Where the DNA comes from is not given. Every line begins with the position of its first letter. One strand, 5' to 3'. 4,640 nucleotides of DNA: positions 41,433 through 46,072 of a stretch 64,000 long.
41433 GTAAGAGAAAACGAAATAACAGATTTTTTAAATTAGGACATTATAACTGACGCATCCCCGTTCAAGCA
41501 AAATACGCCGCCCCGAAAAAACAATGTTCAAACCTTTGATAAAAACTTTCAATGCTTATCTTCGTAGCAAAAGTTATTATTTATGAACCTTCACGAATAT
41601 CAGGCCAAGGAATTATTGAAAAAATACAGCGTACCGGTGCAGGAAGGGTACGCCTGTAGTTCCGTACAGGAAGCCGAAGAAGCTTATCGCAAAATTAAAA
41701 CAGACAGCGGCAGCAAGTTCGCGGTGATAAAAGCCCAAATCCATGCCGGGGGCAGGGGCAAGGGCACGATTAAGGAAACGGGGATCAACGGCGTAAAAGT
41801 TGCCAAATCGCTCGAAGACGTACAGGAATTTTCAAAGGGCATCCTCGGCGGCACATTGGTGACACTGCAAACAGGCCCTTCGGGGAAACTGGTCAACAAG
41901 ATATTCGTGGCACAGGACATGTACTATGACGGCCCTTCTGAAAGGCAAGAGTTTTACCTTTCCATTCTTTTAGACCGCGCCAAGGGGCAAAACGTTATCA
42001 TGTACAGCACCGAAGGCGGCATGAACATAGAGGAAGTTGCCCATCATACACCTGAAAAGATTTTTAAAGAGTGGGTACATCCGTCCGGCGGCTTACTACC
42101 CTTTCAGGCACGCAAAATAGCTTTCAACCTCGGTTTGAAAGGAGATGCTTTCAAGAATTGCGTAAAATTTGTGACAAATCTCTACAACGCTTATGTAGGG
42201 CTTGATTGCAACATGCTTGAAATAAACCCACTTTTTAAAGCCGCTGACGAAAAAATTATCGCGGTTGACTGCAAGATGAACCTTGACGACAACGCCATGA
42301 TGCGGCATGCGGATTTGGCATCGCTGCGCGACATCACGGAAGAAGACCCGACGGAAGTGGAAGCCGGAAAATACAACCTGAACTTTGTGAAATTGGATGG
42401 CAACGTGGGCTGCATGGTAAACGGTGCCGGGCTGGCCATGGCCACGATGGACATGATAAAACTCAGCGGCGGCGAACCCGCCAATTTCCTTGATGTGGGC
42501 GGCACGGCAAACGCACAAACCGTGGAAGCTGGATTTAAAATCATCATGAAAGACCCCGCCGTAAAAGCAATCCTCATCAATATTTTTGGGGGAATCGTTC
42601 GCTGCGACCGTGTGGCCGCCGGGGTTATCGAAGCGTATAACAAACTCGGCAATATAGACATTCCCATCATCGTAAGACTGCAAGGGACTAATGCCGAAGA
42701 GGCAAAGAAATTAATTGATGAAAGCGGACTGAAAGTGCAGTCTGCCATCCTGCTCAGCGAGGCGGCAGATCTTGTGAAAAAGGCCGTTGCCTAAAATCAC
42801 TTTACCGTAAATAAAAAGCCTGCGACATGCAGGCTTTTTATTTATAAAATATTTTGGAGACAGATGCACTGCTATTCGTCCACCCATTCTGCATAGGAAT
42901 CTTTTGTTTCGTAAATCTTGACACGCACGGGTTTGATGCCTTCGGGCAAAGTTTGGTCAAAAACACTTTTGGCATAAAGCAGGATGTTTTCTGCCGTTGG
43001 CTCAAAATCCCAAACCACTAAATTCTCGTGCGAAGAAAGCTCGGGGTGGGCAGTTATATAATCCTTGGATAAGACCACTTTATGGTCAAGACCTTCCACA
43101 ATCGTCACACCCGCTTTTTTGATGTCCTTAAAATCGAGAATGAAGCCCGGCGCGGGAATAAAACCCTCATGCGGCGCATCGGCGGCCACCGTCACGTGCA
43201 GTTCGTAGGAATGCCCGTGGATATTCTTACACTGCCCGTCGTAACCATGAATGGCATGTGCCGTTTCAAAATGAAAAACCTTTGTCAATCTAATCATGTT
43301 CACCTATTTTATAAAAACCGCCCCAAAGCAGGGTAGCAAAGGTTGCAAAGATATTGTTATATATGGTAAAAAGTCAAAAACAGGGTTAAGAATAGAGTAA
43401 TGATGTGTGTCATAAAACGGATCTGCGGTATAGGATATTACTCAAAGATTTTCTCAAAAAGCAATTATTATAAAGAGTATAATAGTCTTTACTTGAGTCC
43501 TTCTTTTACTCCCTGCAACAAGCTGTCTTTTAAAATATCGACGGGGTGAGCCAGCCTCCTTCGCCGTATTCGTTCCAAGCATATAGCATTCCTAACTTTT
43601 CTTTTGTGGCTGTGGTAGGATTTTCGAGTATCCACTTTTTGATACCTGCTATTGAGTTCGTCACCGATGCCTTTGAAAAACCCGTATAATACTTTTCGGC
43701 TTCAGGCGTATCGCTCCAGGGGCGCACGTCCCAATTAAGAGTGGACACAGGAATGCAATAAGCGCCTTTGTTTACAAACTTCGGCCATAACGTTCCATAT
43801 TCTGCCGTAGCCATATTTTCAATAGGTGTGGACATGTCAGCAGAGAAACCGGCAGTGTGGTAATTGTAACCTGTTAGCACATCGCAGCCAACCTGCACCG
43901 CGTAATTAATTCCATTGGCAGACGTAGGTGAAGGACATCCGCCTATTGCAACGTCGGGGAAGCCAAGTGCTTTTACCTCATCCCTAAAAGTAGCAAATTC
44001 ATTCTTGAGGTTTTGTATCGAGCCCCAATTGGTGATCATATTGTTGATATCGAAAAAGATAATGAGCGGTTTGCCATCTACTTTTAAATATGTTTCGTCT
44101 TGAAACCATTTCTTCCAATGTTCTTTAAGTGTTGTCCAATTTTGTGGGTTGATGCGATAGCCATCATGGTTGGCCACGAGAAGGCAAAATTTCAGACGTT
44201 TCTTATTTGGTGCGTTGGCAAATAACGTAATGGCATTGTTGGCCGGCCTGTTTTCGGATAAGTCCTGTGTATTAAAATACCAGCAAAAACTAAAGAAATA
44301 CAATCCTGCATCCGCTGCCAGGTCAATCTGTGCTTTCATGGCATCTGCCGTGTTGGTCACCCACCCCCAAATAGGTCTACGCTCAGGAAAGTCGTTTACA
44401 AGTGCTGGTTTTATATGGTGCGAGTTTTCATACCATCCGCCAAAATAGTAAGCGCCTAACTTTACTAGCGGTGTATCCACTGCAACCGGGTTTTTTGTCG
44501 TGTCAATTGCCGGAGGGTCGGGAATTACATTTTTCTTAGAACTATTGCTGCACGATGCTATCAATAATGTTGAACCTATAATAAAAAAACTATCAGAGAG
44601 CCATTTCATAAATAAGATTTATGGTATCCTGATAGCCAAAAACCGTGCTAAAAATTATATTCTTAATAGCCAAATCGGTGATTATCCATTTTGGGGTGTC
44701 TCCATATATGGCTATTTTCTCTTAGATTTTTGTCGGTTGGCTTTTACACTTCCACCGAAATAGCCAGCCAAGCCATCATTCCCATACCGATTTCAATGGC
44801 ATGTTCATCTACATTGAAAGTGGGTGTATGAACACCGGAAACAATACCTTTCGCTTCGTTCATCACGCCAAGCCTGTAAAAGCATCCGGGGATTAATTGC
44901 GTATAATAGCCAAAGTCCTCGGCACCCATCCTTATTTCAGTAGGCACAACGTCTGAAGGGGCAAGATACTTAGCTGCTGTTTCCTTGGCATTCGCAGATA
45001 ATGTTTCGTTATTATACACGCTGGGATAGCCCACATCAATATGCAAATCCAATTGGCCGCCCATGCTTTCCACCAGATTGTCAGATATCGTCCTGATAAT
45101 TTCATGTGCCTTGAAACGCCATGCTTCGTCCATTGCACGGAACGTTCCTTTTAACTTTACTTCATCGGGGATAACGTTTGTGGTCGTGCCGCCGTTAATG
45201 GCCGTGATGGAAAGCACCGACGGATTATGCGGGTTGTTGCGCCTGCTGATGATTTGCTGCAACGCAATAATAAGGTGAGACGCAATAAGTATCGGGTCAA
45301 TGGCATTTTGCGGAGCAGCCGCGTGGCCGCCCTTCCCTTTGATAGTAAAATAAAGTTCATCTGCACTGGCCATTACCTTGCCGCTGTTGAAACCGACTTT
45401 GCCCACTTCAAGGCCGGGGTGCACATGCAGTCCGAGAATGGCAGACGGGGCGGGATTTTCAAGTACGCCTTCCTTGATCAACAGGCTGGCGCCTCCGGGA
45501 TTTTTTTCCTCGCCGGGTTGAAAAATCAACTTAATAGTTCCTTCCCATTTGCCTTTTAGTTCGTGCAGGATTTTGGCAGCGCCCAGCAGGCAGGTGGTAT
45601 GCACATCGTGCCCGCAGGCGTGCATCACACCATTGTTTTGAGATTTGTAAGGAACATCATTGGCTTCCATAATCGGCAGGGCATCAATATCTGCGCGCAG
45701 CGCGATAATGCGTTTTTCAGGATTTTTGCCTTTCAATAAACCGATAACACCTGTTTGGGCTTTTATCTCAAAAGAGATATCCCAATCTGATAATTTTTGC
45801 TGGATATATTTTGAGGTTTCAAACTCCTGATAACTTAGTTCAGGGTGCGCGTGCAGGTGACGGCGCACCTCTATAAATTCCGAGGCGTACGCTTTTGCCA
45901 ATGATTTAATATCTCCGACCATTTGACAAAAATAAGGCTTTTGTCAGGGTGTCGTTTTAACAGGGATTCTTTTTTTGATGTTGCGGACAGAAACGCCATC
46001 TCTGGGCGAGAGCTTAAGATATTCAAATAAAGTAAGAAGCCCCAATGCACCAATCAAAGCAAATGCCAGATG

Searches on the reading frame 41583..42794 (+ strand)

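Call 9: search_protein_families(library=pfam, proteins=[window:41583-42794:+])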
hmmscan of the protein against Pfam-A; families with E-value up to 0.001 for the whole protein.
window:41583-42794:+ (403 aa): 4 families
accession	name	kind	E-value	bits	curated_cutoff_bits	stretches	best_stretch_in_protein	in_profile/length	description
PF08442.15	ATP-grasp_2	-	9.7e-66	221.7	29.5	1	2-218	1-201/202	ATP-grasp domain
PF00549.24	Ligase_CoA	-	5.6e-32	111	24.5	1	278-388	1-117/128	CoA-ligase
PF24948.1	Citrate_synth_N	-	2.8e-14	53.5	83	1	3-240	5-226/232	ATP-citrate synthase ATP-grasp domain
PF13549.11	ATP-grasp_5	-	7e-06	26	27.6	0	3-40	10-47/221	ATP-grasp domain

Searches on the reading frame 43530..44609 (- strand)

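Call 9: search_protein_families(library=pfam, proteins=[window:43530-44609:-])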
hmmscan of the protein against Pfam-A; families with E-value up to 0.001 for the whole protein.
window:43530-44609:- (359 aa): 1 family
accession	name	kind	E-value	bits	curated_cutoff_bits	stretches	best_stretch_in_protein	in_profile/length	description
PF14307.12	Glyco_tran_WbsX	-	7.1e-15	55.8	25.1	1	87-357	55-339/350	Glycosyltransferase WbsX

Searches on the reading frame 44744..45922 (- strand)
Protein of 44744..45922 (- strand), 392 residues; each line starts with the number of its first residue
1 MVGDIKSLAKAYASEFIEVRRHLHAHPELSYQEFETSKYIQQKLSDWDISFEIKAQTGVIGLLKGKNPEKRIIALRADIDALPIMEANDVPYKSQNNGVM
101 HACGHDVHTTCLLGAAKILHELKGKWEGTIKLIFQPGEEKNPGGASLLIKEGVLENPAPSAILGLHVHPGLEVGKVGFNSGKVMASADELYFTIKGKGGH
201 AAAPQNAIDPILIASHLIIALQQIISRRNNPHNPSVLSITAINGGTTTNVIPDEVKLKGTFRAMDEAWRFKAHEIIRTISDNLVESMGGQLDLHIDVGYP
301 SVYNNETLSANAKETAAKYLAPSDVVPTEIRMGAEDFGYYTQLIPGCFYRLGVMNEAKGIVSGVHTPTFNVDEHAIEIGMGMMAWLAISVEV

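Call 9: search_protein_families(library=pfam, proteins=[window:44744-45922:-])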
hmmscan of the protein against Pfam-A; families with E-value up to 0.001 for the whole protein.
window:44744-45922:- (392 aa): 2 families
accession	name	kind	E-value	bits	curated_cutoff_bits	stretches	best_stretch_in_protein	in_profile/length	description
PF01546.33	Peptidase_M20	-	7.5e-40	137.5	24.6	1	74-384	1-201/206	Peptidase family M20/M25/M40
PF07687.19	M20_dimer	-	1.9e-14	53.9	21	1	192-269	11-88/107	Peptidase dimerisation domain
